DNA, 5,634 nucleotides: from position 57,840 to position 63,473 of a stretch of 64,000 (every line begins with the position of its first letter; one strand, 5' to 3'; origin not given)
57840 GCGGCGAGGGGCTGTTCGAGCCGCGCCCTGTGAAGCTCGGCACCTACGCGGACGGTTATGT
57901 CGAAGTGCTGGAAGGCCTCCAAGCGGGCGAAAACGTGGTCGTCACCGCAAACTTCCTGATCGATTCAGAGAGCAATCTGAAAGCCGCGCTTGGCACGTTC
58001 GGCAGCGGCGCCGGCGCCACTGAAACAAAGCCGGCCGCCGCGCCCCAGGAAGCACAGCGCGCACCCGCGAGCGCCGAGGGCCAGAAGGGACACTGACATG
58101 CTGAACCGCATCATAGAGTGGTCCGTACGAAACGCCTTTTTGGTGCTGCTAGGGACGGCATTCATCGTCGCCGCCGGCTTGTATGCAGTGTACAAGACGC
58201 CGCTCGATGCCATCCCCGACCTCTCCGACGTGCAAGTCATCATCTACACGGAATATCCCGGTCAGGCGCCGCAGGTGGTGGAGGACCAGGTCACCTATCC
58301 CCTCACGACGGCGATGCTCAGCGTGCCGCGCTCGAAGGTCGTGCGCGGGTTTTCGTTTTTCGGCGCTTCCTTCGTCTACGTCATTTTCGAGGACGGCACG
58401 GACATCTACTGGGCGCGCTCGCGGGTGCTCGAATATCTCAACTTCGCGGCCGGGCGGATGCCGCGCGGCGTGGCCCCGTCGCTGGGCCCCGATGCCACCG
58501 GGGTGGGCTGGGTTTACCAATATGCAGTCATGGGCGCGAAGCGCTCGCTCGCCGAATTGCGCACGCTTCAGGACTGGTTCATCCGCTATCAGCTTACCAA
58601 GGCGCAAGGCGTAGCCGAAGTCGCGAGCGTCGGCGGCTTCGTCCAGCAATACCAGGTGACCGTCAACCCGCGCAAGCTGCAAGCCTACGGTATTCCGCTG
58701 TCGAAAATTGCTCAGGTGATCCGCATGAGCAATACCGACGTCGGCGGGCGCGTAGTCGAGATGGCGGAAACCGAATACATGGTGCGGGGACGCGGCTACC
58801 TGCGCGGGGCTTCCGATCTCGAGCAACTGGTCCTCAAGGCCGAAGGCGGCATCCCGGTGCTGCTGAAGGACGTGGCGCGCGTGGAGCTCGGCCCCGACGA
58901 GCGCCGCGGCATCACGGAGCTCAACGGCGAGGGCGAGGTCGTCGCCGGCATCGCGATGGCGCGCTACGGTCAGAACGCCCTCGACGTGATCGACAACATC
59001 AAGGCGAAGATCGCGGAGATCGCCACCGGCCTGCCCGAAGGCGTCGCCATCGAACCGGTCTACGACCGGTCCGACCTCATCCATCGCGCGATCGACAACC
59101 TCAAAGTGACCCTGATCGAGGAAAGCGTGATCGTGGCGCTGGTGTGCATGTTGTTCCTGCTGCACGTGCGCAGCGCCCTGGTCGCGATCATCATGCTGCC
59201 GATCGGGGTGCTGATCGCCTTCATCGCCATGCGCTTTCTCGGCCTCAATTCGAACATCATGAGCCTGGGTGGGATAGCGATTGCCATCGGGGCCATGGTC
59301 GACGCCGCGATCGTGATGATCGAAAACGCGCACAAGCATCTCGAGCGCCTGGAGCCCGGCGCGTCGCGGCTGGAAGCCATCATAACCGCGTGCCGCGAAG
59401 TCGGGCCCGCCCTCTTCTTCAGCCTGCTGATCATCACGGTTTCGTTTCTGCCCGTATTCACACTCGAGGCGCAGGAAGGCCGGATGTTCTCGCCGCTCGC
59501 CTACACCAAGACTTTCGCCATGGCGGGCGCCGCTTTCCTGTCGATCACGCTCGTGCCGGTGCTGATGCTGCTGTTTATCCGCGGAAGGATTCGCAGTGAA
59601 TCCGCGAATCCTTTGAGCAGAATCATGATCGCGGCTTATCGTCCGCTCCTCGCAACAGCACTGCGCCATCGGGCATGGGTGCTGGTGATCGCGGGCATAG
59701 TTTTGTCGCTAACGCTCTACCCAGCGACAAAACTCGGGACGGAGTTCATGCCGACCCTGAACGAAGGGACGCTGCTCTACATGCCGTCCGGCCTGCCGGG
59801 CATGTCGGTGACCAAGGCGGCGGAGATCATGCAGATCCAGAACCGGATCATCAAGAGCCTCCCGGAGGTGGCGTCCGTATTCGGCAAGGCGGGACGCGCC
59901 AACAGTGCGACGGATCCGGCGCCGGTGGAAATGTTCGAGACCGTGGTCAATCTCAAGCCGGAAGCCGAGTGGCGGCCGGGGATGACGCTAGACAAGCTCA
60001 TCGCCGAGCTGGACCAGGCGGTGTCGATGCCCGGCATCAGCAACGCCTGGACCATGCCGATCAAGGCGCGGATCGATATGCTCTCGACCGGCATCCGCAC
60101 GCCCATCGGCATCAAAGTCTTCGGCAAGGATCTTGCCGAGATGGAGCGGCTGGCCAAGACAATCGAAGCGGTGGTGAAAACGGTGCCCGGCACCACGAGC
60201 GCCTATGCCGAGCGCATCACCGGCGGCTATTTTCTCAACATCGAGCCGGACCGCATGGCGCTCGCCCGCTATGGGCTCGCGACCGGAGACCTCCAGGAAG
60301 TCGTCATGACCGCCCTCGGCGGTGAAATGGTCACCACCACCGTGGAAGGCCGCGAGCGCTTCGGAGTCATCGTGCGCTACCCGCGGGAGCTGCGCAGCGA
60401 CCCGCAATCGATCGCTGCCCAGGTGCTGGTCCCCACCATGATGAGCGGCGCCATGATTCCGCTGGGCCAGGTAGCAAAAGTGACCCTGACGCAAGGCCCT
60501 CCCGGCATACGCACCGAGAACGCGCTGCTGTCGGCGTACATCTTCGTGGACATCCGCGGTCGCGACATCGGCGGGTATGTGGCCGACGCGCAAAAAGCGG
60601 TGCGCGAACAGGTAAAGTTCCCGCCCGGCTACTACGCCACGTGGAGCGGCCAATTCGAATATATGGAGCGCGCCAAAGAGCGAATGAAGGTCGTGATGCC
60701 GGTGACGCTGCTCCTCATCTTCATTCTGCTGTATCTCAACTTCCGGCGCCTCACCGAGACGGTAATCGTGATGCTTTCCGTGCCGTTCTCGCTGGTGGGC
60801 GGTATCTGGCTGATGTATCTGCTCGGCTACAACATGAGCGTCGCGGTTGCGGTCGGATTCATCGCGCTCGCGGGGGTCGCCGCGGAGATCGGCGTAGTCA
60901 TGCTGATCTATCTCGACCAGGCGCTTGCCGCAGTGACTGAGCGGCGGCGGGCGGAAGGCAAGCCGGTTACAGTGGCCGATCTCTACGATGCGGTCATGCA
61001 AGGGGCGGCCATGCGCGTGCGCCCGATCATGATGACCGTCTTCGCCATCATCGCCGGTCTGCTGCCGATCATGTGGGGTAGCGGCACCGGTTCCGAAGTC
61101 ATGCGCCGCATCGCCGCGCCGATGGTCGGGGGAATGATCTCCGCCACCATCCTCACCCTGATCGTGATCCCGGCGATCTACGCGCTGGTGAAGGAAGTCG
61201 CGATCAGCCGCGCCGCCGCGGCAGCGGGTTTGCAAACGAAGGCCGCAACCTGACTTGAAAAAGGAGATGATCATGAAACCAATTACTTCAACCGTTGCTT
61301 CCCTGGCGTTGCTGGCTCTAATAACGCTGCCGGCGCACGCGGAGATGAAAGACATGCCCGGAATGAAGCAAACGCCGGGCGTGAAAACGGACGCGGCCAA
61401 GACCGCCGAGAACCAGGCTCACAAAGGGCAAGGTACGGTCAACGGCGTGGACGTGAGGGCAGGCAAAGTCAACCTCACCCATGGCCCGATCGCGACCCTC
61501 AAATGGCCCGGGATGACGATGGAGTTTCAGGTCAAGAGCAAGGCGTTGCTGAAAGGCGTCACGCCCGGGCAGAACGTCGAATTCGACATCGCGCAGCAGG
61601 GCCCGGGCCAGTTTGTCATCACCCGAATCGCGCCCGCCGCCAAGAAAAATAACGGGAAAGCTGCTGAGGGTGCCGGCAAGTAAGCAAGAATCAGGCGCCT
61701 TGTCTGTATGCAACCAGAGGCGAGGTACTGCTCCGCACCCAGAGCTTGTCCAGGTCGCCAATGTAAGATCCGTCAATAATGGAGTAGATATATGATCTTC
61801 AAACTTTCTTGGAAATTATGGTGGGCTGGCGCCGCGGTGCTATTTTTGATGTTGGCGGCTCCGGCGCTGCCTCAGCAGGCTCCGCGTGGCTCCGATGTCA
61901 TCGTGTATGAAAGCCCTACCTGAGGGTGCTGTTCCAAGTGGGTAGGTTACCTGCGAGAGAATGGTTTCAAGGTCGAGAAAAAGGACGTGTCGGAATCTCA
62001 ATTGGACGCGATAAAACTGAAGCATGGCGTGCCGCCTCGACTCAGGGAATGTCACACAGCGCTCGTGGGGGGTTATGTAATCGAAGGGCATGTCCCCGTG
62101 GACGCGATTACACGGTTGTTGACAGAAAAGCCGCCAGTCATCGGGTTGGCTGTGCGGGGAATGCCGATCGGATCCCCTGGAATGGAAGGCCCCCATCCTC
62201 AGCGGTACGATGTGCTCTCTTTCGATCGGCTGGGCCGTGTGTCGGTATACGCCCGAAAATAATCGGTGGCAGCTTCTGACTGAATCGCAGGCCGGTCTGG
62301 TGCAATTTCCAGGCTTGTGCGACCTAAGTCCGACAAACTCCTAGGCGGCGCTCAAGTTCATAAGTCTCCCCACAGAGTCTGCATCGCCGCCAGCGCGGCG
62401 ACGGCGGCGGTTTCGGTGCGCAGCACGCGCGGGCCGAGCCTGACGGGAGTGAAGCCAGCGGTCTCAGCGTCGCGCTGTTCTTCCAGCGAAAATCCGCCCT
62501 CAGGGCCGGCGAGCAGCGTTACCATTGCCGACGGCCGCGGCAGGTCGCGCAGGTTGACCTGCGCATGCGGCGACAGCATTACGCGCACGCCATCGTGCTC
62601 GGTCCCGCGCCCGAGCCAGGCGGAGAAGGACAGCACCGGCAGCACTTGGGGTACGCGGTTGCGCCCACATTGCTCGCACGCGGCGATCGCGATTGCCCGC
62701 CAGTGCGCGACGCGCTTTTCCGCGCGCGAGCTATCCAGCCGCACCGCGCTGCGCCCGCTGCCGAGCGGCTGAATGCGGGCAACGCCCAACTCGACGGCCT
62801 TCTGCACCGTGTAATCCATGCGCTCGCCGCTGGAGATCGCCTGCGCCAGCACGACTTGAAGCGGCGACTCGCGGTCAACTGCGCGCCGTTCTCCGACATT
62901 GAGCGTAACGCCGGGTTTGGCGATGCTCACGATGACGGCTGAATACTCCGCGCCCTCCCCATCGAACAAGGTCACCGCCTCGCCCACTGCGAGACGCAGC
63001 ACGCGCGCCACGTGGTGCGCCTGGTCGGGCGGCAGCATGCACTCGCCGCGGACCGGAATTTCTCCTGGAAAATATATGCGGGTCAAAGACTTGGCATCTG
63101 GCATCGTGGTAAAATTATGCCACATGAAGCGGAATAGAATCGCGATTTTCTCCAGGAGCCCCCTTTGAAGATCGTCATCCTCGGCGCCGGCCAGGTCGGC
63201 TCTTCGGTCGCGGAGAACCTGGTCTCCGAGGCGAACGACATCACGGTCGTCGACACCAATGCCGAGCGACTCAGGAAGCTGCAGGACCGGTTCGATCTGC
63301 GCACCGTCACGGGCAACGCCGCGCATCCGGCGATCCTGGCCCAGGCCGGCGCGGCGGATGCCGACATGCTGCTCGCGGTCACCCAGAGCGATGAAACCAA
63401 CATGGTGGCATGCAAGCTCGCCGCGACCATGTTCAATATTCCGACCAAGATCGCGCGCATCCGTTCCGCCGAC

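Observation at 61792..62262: DUF411/CopG gene with TGA exactly at the first Cys of the CxCC copper site plus a downstream GGU-loop hairpin: selenocysteine candidate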

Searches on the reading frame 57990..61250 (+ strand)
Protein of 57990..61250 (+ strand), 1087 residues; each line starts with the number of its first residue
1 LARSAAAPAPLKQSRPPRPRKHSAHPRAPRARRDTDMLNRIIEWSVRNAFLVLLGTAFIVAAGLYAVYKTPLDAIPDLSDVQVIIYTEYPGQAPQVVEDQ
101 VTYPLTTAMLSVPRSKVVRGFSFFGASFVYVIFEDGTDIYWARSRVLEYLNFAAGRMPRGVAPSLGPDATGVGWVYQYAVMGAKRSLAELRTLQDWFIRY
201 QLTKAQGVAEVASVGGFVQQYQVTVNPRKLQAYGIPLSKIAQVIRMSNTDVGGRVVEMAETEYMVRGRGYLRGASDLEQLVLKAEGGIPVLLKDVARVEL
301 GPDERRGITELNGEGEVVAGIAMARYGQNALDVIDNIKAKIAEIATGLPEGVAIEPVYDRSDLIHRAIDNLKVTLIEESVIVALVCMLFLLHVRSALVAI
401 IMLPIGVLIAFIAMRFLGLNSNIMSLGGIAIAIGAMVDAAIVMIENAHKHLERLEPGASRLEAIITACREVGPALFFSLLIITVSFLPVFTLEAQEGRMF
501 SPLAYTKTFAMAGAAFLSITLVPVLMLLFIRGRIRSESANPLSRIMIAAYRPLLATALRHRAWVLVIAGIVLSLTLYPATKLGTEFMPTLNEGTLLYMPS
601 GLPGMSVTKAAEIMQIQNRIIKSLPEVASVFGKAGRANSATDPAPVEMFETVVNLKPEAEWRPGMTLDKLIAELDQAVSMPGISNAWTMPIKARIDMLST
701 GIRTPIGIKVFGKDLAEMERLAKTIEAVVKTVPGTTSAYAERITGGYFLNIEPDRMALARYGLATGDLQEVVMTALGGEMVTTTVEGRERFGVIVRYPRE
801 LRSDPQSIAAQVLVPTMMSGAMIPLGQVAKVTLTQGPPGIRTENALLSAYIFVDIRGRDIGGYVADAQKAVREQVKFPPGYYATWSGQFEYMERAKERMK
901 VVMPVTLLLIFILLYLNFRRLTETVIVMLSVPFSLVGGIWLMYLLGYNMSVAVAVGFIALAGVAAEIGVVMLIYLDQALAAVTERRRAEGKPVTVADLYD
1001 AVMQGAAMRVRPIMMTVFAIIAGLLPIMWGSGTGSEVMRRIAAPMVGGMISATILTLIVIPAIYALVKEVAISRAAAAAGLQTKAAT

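Call 45: search_protein_families(library=pfam, proteins=[window:57990-61250:+], max_evalue=0.00001)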
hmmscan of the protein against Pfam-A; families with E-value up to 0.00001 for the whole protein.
window:57990-61250:+ (1087 aa): 1 family
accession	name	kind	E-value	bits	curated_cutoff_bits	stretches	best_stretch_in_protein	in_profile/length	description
PF00873.25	ACR_tran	-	1.1e-234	781.9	28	1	42-1068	2-1021/1021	AcrB/AcrD/AcrF family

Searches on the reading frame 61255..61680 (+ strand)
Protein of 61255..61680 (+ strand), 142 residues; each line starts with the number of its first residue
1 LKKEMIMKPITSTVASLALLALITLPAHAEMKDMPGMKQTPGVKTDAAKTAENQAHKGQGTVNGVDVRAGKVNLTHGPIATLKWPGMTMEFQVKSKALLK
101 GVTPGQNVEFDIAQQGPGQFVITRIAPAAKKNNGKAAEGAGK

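Call 45: search_protein_families(library=pfam, proteins=[window:61255-61680:+], max_evalue=0.00001)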
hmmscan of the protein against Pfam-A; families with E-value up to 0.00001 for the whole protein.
window:61255-61680:+ (142 aa): 1 family
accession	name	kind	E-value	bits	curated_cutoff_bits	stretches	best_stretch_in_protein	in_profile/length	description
PF11604.15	CusF_Ec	-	3.8e-27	94.4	27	1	56-127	2-72/72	Copper binding periplasmic protein CusF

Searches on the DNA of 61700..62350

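Call 53: search_rna_families(source=window, start=61700, end=62350, threshold=evalue, max_evalue=10)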
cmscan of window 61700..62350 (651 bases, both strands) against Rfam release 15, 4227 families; matches with E-value up to 10: 1.
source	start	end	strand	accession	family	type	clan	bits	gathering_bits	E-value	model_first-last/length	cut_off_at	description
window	61738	61808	+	RF02171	RFPL3-AS1_1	Gene; lncRNA;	-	10.5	70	7.1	28-88/88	no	RFPL3 antisense RNA 1 conserved region 1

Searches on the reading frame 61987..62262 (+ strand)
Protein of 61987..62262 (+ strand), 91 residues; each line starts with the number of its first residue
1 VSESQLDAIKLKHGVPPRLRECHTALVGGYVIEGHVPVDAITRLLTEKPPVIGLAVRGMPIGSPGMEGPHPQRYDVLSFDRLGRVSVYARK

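Call 27: find_encoding_contigs(protein=window:61987-62262:+, flank=10000, max_places=4)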
Protein window:61987-62262:+ (91 aa): 3 contigs read that carry it; 3 places shown.
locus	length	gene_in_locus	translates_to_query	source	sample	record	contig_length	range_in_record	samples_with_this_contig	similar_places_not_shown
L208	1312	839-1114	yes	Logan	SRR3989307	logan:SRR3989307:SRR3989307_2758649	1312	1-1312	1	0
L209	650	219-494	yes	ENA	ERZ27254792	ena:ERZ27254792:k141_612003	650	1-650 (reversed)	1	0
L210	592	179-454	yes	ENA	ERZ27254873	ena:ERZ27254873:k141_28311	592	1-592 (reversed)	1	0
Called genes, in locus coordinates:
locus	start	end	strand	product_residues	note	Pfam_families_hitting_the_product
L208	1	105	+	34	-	?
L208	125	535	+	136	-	PF11604:CusF_Ec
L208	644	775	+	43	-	-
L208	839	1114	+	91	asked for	PF04214:DUF411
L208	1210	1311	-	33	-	?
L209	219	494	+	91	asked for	PF04214:DUF411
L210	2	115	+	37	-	?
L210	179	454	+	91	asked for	PF04214:DUF411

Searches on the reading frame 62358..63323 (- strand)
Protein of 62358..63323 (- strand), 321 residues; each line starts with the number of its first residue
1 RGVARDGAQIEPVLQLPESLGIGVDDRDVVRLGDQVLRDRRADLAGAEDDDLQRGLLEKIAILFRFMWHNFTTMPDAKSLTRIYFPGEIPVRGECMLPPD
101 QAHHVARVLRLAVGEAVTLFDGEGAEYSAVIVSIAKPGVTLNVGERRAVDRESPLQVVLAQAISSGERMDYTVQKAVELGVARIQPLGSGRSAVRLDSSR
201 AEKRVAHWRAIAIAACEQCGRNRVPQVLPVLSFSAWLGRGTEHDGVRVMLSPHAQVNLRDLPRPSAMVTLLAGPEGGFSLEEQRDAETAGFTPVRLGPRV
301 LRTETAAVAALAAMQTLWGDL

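Call 45: search_protein_families(library=pfam, proteins=[window:62358-63323:-], max_evalue=0.00001)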
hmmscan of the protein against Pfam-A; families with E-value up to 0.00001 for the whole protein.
window:62358-63323:- (321 aa): 2 families
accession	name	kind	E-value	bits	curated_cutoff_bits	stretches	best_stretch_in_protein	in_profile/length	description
PF04452.19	Methyltrans_RNA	-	2.6e-51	173.9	23.9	1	152-315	2-165/165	RNA methyltransferase domain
PF20260.4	PUA_4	-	1.2e-12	48.1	23.9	1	97-142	1-46/48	RNA methyltransferase PUA domain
